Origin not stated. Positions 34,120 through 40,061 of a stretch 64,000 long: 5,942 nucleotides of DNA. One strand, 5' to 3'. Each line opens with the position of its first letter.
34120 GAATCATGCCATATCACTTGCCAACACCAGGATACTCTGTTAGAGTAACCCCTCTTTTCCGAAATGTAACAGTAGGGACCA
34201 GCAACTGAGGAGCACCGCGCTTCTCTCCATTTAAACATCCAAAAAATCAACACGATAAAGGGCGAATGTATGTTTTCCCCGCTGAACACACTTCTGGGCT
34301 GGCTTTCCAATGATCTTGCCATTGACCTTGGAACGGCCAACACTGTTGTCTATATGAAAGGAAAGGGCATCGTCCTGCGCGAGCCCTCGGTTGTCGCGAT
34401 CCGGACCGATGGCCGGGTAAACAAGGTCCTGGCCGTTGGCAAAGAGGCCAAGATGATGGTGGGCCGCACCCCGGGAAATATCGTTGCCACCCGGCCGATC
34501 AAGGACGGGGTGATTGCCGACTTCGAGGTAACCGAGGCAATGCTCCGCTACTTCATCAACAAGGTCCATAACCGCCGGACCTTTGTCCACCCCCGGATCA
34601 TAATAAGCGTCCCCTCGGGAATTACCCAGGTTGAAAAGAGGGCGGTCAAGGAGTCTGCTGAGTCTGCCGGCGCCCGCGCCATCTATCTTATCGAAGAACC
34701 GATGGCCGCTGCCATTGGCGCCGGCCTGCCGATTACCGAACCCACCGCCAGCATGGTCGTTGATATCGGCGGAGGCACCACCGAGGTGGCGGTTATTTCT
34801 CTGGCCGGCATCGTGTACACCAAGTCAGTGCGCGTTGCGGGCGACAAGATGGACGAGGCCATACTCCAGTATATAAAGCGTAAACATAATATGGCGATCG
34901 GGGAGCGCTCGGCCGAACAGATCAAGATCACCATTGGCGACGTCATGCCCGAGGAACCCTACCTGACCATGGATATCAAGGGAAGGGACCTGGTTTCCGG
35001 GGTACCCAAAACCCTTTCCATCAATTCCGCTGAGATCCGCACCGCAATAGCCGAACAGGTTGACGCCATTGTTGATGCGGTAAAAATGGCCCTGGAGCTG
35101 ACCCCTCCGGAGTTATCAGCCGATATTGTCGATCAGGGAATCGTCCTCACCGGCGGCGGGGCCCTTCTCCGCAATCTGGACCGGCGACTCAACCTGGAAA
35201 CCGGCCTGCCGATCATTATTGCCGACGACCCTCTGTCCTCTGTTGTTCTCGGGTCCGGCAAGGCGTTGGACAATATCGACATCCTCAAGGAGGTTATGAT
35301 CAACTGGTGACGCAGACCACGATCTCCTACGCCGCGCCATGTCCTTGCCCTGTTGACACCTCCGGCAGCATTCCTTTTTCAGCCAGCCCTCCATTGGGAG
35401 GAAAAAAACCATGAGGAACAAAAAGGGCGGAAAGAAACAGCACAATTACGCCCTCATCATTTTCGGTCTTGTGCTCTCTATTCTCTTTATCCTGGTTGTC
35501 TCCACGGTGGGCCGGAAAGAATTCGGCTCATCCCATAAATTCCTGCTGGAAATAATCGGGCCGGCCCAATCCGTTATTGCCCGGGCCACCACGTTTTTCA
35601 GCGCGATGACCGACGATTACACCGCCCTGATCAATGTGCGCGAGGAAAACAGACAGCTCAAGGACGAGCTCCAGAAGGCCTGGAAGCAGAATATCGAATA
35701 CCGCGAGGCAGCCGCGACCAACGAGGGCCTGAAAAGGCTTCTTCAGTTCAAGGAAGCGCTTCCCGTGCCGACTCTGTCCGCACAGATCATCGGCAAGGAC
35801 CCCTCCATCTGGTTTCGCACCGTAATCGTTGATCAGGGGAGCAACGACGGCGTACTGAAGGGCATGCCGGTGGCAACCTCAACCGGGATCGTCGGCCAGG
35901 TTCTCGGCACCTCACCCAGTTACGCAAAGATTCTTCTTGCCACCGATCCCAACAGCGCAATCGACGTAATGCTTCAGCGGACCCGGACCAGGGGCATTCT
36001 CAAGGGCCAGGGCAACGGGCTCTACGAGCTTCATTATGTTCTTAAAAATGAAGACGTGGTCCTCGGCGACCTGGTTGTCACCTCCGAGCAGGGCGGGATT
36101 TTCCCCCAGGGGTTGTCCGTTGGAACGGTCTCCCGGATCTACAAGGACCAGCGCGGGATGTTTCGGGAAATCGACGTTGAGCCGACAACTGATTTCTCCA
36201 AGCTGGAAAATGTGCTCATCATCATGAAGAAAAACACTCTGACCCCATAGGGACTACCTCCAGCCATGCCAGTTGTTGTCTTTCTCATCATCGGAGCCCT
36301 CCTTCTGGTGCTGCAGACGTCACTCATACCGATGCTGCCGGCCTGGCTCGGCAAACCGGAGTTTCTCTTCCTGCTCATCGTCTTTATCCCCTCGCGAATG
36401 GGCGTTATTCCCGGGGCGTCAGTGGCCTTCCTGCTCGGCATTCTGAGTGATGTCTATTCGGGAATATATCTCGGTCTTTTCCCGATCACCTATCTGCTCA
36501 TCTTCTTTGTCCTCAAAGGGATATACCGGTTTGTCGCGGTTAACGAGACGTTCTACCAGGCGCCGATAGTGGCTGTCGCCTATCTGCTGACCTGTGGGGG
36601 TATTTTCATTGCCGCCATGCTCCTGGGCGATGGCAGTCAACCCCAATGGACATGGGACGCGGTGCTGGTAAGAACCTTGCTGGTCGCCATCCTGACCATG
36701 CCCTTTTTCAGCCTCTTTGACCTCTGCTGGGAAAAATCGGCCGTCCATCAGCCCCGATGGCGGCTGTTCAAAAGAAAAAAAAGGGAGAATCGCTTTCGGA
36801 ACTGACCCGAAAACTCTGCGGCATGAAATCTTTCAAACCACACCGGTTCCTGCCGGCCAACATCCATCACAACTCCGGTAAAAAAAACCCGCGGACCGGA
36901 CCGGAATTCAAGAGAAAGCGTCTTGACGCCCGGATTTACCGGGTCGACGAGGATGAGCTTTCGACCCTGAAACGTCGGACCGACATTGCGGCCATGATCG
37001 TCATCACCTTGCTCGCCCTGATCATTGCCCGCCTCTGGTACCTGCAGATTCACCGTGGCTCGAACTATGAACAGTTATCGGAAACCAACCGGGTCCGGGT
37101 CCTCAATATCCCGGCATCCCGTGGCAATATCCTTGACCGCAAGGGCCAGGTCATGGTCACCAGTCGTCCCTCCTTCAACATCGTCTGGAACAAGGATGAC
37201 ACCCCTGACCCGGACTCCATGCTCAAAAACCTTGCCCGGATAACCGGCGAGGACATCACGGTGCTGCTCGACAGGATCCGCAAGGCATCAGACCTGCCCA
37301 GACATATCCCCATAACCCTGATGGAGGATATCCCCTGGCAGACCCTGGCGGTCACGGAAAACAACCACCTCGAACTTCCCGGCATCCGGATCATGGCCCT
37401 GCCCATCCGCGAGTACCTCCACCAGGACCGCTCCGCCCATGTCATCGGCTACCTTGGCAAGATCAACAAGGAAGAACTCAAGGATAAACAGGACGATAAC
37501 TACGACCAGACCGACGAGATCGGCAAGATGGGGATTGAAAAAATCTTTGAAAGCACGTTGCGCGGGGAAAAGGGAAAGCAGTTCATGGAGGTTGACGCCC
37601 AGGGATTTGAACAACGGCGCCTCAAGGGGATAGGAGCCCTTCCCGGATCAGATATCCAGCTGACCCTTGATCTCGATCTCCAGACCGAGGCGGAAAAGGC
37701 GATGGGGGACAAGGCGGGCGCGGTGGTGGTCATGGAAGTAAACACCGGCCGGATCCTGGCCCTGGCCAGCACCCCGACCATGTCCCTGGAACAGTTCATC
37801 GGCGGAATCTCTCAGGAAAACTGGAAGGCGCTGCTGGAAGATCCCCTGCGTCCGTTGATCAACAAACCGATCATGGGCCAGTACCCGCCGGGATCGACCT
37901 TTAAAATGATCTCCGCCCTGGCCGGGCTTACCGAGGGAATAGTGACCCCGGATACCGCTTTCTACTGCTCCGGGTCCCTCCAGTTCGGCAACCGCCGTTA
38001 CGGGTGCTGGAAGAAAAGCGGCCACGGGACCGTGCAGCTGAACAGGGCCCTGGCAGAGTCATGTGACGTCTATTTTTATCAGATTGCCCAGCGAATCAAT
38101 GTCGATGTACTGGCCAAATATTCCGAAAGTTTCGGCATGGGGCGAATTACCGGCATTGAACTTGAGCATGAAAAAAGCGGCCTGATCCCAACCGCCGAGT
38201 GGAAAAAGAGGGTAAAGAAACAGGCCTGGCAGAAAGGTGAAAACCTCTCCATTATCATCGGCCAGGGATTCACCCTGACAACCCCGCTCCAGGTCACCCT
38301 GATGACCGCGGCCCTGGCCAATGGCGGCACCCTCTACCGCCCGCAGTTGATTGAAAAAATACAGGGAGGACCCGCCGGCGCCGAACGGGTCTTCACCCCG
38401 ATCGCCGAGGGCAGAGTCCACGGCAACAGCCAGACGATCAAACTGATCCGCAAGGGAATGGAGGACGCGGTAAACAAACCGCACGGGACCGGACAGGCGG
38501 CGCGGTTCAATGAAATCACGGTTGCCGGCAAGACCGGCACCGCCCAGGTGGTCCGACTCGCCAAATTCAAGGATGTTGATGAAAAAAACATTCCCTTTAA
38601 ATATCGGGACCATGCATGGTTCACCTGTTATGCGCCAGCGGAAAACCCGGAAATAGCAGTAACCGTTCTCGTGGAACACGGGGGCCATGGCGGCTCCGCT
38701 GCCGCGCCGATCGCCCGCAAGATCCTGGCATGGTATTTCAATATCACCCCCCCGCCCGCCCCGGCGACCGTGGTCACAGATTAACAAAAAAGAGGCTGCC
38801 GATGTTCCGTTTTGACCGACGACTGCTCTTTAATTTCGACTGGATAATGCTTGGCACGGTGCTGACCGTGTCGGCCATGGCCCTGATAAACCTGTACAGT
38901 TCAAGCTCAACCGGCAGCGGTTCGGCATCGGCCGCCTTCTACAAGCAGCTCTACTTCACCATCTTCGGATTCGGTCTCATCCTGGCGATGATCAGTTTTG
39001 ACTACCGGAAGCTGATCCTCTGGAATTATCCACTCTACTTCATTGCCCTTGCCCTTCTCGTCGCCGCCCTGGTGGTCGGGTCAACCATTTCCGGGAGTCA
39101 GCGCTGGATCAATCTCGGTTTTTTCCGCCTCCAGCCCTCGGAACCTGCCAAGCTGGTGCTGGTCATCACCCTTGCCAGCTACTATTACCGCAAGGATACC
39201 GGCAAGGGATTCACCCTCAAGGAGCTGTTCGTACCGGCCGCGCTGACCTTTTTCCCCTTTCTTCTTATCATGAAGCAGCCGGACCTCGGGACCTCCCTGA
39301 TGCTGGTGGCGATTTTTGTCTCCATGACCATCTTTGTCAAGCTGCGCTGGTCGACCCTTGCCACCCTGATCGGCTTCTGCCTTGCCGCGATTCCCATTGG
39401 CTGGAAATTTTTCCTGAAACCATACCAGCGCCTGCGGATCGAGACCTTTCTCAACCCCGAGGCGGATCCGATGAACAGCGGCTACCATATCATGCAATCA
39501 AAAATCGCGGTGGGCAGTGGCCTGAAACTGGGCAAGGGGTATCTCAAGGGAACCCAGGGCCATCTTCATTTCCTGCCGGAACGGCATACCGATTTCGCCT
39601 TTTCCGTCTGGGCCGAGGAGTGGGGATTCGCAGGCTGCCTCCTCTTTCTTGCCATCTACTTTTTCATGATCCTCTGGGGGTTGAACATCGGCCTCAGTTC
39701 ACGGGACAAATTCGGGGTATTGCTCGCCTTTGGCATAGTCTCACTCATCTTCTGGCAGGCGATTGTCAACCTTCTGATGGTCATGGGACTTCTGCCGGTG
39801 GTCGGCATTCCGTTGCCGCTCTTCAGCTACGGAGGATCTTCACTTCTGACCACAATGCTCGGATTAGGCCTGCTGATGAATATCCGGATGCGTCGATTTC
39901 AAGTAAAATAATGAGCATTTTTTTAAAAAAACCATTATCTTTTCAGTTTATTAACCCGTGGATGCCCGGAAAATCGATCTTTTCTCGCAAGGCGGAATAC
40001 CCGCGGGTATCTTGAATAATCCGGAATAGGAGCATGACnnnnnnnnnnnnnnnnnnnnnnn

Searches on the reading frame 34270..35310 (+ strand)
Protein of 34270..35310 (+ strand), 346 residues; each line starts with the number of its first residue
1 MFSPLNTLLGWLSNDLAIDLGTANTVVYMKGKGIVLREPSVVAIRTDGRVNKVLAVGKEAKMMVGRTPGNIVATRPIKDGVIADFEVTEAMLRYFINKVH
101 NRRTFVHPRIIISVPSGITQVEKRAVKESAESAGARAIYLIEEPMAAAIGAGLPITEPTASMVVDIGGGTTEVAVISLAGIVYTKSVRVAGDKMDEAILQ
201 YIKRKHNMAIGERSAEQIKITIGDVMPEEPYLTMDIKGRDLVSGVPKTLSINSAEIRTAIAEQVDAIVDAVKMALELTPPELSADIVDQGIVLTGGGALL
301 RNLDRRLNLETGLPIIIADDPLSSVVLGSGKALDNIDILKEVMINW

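Call 52: search_protein_families(library=pfam, proteins=[window:34270-35310:+], max_evalue=0.000001)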
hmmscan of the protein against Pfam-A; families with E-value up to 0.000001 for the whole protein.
window:34270-35310:+ (346 aa): 4 families
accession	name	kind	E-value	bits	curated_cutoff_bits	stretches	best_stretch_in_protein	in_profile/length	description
PF06723.19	MreB_Mbl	-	4.8e-148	492.8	27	1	14-340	2-326/327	MreB/Mbl protein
PF00022.25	Actin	-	1.3e-17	63.9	27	1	37-205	29-190/410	Actin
PF00012.26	HSP70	-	1.4e-11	43.8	20.6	1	109-207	135-239/599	Hsp70 protein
PF14450.12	FtsA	-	1.1e-09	39.1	31.8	1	162-317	1-109/127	Cell division protein FtsA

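Call 53: list_cluster_members(proteins=[window:34270-35307:+, window:3106-3702:-, window:5299-6333:+, window:41277-42254:-, window:22791-24173:+, window:10095-11210:+])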
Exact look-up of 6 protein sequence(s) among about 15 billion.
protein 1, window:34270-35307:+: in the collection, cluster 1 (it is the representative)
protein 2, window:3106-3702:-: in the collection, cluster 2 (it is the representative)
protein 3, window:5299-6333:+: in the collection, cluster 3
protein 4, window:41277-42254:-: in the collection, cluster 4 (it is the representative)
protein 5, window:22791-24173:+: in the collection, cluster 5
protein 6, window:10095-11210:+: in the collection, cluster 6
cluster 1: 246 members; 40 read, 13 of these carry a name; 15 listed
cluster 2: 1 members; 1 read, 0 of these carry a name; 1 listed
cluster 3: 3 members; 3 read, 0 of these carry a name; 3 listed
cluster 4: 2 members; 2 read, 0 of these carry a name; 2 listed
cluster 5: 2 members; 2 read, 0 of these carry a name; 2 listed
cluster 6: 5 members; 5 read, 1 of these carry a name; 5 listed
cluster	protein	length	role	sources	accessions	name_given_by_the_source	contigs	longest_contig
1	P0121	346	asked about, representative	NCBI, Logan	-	-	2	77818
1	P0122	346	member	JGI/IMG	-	rod shape-determining protein MreB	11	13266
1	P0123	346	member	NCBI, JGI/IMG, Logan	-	rod shape-determining protein MreB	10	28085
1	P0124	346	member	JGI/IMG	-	rod shape-determining protein MreB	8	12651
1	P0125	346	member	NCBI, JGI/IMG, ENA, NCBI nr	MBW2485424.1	MAG: rod shape-determining protein [Deltaproteobacteria bacterium] | rod shape-determining protein MreB | rod shape-determining protein [Deltaproteobacteria bacterium]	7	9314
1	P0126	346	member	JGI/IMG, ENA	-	rod shape-determining protein MreB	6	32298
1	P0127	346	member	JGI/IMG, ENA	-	rod shape-determining protein MreB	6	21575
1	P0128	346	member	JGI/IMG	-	rod shape-determining protein MreB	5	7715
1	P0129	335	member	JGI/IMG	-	rod shape-determining protein MreB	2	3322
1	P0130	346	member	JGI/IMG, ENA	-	rod shape-determining protein MreB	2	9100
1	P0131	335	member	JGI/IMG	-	rod shape-determining protein MreB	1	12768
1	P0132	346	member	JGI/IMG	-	rod shape-determining protein MreB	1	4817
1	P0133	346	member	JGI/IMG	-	rod shape-determining protein MreB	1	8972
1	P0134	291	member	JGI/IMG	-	rod shape-determining protein MreB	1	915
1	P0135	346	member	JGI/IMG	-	-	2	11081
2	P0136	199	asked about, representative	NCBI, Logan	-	-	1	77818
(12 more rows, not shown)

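Call 54: find_encoding_contigs(protein=P0136, flank=1000, max_places=3)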
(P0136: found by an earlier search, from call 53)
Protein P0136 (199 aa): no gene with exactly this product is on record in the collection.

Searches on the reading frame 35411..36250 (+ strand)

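Call 52: search_protein_families(library=pfam, proteins=[window:35411-36250:+], max_evalue=0.000001)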
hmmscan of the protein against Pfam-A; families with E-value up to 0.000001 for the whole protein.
window:35411-36250:+ (279 aa): 1 family
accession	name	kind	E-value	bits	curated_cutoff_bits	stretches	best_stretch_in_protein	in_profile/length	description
PF04085.20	MreC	-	7.4e-48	162.5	28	1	126-271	1-146/147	Rod shape-determining protein MreC, barrel core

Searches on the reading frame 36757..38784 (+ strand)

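Call 52: search_protein_families(library=pfam, proteins=[window:36757-38784:+], max_evalue=0.000001)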
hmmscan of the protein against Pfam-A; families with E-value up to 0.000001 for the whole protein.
window:36757-38784:+ (675 aa): 2 families
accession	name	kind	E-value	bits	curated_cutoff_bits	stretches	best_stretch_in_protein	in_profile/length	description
PF00905.27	Transpeptidase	-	1.5e-68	231.6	22.1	1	321-657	1-298/299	Penicillin binding protein transpeptidase domain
PF03717.20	PBP_dimer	-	2.1e-44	152.5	24.4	1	118-286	2-176/180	Penicillin-binding Protein dimerisation domain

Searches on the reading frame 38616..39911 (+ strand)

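Call 52: search_protein_families(library=pfam, proteins=[window:38616-39911:+], max_evalue=0.000001)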
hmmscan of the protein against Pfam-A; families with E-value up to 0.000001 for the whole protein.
window:38616-39911:+ (431 aa): 1 family
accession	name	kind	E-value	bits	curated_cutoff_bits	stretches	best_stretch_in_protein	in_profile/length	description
PF01098.24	FTSW_RODA_SPOVE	-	7.9e-98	328.2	26.4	1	78-426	4-353/356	Cell cycle protein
